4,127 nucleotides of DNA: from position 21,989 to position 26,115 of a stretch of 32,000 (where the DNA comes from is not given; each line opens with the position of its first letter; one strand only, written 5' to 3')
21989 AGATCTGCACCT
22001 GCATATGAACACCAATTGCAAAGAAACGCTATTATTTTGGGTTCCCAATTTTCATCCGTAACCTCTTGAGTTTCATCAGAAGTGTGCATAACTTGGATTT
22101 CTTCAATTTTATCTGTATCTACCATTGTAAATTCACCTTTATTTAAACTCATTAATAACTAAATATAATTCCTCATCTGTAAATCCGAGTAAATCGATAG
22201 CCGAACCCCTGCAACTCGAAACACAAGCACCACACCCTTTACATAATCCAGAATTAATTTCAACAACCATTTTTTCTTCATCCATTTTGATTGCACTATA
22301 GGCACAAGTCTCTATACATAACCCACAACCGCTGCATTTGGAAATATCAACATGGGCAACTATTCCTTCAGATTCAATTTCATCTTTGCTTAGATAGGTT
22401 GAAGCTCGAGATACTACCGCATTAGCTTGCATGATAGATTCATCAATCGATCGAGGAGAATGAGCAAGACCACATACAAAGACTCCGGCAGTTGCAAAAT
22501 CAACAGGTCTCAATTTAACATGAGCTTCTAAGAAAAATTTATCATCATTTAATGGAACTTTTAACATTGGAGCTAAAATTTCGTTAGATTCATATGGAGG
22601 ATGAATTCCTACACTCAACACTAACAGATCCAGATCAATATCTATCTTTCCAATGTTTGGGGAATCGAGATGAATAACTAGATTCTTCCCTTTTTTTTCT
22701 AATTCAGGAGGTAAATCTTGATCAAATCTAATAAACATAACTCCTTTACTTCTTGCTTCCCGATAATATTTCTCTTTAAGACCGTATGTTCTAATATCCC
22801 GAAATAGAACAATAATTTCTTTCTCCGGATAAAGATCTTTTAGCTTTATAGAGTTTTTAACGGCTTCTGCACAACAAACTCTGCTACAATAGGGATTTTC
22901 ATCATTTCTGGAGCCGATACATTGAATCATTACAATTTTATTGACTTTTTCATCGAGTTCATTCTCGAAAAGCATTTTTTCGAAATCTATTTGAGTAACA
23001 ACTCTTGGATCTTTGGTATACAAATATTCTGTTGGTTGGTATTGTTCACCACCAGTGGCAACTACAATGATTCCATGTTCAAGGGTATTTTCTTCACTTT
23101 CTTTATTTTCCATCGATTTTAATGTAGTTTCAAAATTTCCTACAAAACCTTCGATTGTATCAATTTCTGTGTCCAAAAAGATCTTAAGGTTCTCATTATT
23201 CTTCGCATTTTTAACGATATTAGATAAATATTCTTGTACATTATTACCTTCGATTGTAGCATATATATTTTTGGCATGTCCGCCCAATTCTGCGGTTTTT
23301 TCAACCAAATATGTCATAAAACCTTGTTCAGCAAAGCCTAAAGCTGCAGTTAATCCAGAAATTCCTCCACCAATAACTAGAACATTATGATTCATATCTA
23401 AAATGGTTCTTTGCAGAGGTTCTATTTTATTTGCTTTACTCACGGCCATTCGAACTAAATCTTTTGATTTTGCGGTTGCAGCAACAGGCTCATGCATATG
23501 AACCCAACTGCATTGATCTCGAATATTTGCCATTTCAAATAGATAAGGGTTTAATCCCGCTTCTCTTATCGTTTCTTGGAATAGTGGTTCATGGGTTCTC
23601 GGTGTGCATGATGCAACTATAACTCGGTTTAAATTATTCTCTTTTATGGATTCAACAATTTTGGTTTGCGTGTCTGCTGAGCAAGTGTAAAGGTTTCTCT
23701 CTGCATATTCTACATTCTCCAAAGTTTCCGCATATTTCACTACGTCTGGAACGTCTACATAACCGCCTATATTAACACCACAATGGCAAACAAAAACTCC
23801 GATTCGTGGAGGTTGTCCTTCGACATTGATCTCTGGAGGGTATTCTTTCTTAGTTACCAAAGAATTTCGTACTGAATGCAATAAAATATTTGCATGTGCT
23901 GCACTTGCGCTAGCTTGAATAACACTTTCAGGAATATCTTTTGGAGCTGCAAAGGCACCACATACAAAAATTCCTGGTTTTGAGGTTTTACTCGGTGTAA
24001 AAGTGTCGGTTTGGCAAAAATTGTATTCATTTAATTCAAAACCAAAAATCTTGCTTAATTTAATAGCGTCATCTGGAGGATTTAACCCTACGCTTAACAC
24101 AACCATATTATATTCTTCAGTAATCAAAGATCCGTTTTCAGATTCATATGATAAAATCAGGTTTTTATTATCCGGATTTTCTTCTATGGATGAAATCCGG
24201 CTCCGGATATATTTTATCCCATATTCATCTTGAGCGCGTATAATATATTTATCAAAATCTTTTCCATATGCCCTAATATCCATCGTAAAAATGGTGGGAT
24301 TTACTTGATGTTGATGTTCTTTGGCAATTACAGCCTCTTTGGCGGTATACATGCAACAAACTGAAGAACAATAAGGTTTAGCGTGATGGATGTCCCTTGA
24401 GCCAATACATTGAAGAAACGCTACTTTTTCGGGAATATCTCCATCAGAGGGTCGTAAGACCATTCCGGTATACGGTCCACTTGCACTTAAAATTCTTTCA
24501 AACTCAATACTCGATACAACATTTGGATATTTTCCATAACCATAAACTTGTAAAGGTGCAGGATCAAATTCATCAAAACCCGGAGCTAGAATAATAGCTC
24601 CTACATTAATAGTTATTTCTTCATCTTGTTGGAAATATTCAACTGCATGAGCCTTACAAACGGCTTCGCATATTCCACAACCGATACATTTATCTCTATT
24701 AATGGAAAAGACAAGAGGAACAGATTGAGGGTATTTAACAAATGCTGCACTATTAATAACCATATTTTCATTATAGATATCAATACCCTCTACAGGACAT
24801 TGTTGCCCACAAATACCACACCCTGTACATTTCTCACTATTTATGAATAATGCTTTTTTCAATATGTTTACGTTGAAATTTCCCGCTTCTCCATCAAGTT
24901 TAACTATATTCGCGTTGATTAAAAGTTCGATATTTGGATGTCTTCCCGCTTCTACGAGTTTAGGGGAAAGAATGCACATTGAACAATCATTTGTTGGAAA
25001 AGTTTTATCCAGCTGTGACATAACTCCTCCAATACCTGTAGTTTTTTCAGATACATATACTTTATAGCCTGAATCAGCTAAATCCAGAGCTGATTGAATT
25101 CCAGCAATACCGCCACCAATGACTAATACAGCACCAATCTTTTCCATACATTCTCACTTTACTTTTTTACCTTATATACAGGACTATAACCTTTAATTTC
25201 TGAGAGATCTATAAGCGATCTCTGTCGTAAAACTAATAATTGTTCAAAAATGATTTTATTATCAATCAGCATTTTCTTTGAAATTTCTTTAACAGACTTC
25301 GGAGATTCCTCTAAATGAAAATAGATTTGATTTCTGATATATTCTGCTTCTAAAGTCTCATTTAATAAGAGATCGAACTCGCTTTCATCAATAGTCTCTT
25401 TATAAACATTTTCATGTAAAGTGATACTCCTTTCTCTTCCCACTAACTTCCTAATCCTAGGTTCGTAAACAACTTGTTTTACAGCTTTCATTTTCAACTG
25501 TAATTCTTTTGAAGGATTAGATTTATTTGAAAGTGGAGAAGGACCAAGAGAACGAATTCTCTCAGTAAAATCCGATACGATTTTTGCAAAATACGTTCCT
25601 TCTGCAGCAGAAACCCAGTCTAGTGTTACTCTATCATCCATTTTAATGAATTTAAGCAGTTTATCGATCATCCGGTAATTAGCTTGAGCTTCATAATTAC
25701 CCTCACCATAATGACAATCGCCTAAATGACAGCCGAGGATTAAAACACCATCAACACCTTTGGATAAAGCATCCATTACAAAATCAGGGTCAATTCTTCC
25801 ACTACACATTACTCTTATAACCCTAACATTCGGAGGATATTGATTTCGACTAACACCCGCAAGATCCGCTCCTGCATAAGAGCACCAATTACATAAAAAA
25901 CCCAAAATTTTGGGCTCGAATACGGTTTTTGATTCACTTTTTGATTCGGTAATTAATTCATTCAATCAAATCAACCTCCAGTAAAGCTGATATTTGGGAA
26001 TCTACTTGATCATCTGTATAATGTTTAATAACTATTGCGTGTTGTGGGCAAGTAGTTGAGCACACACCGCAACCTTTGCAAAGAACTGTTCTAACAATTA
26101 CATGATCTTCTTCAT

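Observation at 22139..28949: HdrA present once as two overlapping genes and once as a fused 1002-aa protein: a pseudo-dimer with complementary domain loss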

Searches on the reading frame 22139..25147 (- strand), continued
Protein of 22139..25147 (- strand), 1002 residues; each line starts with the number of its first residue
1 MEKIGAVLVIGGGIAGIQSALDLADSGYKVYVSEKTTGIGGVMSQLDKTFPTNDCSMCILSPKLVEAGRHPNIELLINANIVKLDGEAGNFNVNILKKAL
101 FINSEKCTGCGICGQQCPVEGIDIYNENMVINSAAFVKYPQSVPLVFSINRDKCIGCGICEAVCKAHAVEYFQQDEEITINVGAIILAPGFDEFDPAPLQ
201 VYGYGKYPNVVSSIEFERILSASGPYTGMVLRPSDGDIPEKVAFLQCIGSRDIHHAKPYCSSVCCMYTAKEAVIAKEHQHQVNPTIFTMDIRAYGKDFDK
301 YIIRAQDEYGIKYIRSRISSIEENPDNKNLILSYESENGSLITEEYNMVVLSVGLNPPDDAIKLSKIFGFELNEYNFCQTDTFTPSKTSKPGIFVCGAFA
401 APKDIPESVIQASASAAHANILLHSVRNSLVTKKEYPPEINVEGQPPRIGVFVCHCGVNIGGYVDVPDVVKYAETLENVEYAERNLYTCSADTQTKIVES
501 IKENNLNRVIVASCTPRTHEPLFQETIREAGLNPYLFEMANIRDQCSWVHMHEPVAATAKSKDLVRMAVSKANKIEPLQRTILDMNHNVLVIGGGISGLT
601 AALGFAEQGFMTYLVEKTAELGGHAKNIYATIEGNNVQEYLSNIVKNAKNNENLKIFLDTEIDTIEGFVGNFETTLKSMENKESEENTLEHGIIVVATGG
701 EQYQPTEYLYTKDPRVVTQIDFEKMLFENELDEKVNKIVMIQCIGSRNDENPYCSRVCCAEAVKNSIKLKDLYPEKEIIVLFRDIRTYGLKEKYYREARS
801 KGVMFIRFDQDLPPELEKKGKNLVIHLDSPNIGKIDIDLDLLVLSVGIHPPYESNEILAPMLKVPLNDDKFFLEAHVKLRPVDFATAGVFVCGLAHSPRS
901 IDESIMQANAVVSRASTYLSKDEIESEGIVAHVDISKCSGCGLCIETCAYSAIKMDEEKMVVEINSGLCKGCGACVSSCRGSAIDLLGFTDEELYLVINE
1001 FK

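Call 48: fold_search(model_id=the predicted structure, library=pdb)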
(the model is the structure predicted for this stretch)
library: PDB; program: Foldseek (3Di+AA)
matches with E <= 10: 1872; with E <= 0.001: 789
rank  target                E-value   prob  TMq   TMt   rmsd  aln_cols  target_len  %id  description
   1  8rvy_A                3.2e-51  1.00  0.39  0.59   9.5       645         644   35  CryoEM structure of the Elp-Hdr complex of Methanothermobacter marburgensis state 1 (composite structure) (released 2025-05-14)
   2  8rvu_A                3.3e-50  1.00  0.47  0.70   5.2       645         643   34  CryoEM structure of the Elp-Hdr complex of Methanothermobacter marburgensis state 2 (composite structure) (released 2025-05-14)
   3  5odc_A                4.6e-50  1.00  0.50  0.75   4.2       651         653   36  Heterodisulfide reductase / [NiFe]-hydrogenase complex from Methanothermococcus thermolithotrophicus at 2.3 A resoluti (released 2017-08-30)
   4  5odh_A                6.3e-50  1.00  0.50  0.75   4.2       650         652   36  Heterodisulfide reductase / [NiFe]-hydrogenase complex from Methanothermococcus thermolithotrophicus soaked with heter (released 2017-08-30)
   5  5odi_A                4.1e-49  1.00  0.50  0.75   4.2       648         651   36  Heterodisulfide reductase / [NiFe]-hydrogenase complex from Methanothermococcus thermolithotrophicus cocrystallized wi (released 2017-08-30)
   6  7bkd_A                3.2e-46  1.00  0.39  0.57   9.1       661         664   32  Formate dehydrogenase - heterodisulfide reductase - formylmethanofuran dehydrogenase complex from Methanospirillum hun (released 2021-09-29)
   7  7bkb_A                4.9e-46  1.00  0.48  0.70   5.1       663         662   32  Formate dehydrogenase - heterodisulfide reductase - formylmethanofuran dehydrogenase complex from Methanospirillum hun (released 2021-09-29)
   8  8rwn_A                8.9e-42  1.00  0.40  0.91   3.1       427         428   46  CryoEM structure of the Hdr(ABC)2 subunits of the Elp-Hdr complex of Methanothermobacter marburgensis (released 2025-05-14)
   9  8rvu_a                2.2e-41  1.00  0.40  0.91   3.1       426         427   46  CryoEM structure of the Elp-Hdr complex of Methanothermobacter marburgensis state 2 (composite structure) (released 2025-05-14)
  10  7bke_A                3.8e-38  1.00  0.40  0.87   3.2       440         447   39  Formate dehydrogenase - heterodisulfide reductase - formylmethanofuran dehydrogenase complex from Methanospirillum hun (released 2021-09-29)
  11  7bkd_a                1.4e-36  1.00  0.40  0.87   4.3       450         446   38  Formate dehydrogenase - heterodisulfide reductase - formylmethanofuran dehydrogenase complex from Methanospirillum hun (released 2021-09-29)
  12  6tjr_A                6.0e-26  1.00  0.31  0.88   2.1       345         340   25  Structure of HdrA-like subunit from Hyphomicrobium denitrificans (released 2020-08-19)
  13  5jfc_L                5.0e-15  1.00  0.24  0.48  12.6       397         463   17  NADH-dependent Ferredoxin:NADP Oxidoreductase (NfnI) from Pyrococcus furiosus (released 2017-04-12)
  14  3cty_A                1.4e-14  1.00  0.24  0.69   5.1       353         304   15  Crystal structure of T. acidophilum thioredoxin reductase (released 2009-02-24)
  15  3cty_B                2.0e-14  1.00  0.24  0.69   5.0       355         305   17  Crystal structure of T. acidophilum thioredoxin reductase (released 2009-02-24)
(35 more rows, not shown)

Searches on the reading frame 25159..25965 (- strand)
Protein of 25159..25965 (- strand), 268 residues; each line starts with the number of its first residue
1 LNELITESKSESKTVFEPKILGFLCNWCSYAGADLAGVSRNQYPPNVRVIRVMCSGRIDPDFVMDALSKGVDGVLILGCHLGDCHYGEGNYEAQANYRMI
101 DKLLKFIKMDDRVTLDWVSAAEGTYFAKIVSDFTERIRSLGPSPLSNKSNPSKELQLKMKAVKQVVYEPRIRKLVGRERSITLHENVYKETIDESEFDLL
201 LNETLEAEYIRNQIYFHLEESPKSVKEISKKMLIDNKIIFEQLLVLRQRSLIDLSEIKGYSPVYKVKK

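Call 5: search_protein_families(library=pfam, proteins=[window:25159-25965:-], max_evalue=0.001)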
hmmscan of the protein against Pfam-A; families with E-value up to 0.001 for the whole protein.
window:25159-25965:- (268 aa): 1 family
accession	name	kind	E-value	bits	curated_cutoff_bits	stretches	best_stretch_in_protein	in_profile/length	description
PF02662.21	FlpD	-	1.1e-51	174.5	22.3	1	20-141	1-123/123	Methyl-viologen-reducing hydrogenase, delta subunit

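Call 41: search_solved_structures(query=window:25159-25965:-, show_alignments=1, max_evalue=0.01)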
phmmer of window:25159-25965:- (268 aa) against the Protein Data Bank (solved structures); distinct sequences matched with E-value up to 0.01: 6.
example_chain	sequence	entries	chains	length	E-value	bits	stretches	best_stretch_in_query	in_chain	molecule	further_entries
5odc_D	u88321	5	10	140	1.5e-46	162.2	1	16-146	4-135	Methyl-viologen reducing hydrogenase subunit D | Methyl-viologen reducing hydrogenase, subunit D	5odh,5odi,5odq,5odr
9sw2_D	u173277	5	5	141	7.5e-46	159.9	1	18-147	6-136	F420-non-reducing hydrogenase iron-sulfur subunit D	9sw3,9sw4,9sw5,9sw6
8rvu_F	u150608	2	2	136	8.2e-46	159.7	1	16-144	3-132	Methyl viologen-reducing hydrogenase, subunit D-related protein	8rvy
7bkb_F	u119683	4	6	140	9e-46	159.6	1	16-146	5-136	F420-non-reducing hydrogenase subunit D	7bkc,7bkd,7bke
8rvv_F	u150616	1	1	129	3.1e-45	157.9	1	16-142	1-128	Methyl viologen-reducing hydrogenase, subunit D-related protein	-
9sfi_K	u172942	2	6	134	1.3e-24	90.3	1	16-145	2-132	F420-non-reducing hydrogenase subunit delta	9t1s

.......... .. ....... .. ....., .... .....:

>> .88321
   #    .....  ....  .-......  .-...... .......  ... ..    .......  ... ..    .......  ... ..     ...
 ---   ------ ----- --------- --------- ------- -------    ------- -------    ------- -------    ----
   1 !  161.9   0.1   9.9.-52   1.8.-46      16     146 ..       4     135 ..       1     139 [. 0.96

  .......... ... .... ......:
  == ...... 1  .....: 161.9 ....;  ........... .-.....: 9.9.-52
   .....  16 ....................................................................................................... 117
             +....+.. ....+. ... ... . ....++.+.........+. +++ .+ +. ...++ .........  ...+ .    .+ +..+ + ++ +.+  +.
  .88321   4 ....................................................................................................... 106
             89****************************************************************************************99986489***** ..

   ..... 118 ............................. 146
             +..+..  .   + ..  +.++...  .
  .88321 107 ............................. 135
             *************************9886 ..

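Call 42: search_protein_families(library=ncbifam, proteins=[window:25159-25965:-], max_evalue=0.00001)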
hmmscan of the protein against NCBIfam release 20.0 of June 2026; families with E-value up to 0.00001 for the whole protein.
window:25159-25965:- (268 aa): 3 families
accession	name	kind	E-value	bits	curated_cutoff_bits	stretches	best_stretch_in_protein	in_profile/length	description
NF040770.1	hetero_SS_HdrA2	exception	3.3e-51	174.3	1100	1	16-142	646-773/777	CoB-CoM heterodisulfide reductase HdrA2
NF045873.1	F420_non_VhuD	exception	1.9e-33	115.4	215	1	17-146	1-131/132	F420-non-reducing hydrogenase iron-sulfur subunit VhuD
NF041891.1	hdrA_Methbact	equivalog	3.2e-09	35.6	1300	1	13-139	639-760/762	ferredoxin:CoB-CoM heterodisulfide reductase subunit HdrA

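Call 57: predict_structure(protein=window:25159-25965:-)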
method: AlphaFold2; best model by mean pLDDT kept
length: 268 residues; sequences in the alignment: 1
mean_pLDDT: 40.5   pTM: 0.30
mean pLDDT of the five models: 40.5, 35.2, 32.8, 32.6, 32.5
residues with pLDDT >= 90: 0; 70-90: 0; 50-70: 40; < 50: 228
segments of 3 or more residues with pLDDT < 50: 1-18, 25-42, 53-60, 81-240, 246-249, 256-268
pLDDT, mean of each block of 10 residues (from residue 1): 38 40 46 41 56 47 53 55 37 40 40 36 36 42 34 32 27 26 29 35 41 42 42 46 51 46 34
secondary structure, 60 per line:
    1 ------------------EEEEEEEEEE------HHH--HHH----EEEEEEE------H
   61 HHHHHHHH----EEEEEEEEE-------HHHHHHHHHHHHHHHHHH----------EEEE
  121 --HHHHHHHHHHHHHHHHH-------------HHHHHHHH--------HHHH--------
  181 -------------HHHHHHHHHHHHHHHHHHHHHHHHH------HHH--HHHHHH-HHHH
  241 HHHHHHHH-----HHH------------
elements in order: E19-28 E47-53 H60-68 E73-81 H89-106 E117-120 H123-139 H153-160 H169-172 H194-218 H230-235 H237-248

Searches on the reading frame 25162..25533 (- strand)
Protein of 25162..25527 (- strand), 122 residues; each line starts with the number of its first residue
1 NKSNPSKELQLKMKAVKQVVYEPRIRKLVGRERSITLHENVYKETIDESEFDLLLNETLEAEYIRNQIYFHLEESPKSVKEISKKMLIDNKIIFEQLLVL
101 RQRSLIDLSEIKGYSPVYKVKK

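Call 52: search_protein_families(library=pfam, proteins=[window:25162-25527:-], max_evalue=10)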
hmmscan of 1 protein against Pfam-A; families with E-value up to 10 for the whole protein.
seq(122 aa): 4 families
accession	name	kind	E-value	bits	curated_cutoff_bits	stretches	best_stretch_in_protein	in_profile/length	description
PF21476.4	PF0610-like_N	-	0.0097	16.6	33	1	64-99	2-37/50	PF0610-like, N-terminal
PF01022.26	HTH_5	-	0.032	14.6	22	1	65-103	4-42/47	Bacterial regulatory protein, arsR family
PF22804.1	ASA5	-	0.071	13.6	27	1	64-106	72-115/123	F1F0 ATP synthase subunit ASA5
PF04760.21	IF2_N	-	1.2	9.4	25.3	1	75-97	2-24/53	Translation initiation factor IF-2, N-terminal region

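Call 60: search_solved_structures(query=A3, max_evalue=10, show_alignments=1)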
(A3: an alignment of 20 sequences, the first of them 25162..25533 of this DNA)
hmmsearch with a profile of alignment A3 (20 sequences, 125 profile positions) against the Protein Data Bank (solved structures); distinct sequences matched with E-value up to 10: 72 (the best 60 are shown).
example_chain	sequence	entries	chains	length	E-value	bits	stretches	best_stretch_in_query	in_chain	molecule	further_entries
1uly_A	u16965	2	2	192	7.1e-07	32.1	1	64-114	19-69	hypothetical protein PH1932 | hypothetical transcription regulator protein, PH1932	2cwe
2p4w_A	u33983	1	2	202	5e-06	29.3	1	53-110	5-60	Transcriptional regulatory protein arsR family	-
3jth_A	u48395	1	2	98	1.4e-05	27.9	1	59-118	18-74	Transcription activator HlyU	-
5znx_A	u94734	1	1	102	1.6e-05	27.7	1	59-118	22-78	Transcriptional activator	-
4k2e_A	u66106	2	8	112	1.9e-05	27.5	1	58-112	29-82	Transcriptional activator HlyU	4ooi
2kjb_A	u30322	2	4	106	0.00011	25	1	64-117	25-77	CzrA protein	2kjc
1r1u_A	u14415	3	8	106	0.00011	25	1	64-117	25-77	repressor protein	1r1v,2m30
6cdb_A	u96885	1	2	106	0.00015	24.6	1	64-117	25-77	ArsR family transcriptional regulator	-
4ggg_A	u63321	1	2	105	0.00015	24.6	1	64-117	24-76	Repressor protein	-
6cda_A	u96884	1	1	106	0.00015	24.5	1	64-117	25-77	ArsR family transcriptional regulator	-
4omy_A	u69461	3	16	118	0.0017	21.1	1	66-111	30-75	NolR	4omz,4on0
2rvc_A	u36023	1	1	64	0.0018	21.1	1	68-109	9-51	Interferon-inducible and double-stranded-dependent eIF-2kinase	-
4kmf_A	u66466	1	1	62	0.0019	21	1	68-108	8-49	Interferon-inducible and double-stranded-dependent eIF-2kinase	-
1r22_A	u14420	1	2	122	0.002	21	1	67-112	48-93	Transcriptional repressor smtB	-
2x4i_A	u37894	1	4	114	0.0042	19.9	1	48-113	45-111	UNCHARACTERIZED PROTEIN 114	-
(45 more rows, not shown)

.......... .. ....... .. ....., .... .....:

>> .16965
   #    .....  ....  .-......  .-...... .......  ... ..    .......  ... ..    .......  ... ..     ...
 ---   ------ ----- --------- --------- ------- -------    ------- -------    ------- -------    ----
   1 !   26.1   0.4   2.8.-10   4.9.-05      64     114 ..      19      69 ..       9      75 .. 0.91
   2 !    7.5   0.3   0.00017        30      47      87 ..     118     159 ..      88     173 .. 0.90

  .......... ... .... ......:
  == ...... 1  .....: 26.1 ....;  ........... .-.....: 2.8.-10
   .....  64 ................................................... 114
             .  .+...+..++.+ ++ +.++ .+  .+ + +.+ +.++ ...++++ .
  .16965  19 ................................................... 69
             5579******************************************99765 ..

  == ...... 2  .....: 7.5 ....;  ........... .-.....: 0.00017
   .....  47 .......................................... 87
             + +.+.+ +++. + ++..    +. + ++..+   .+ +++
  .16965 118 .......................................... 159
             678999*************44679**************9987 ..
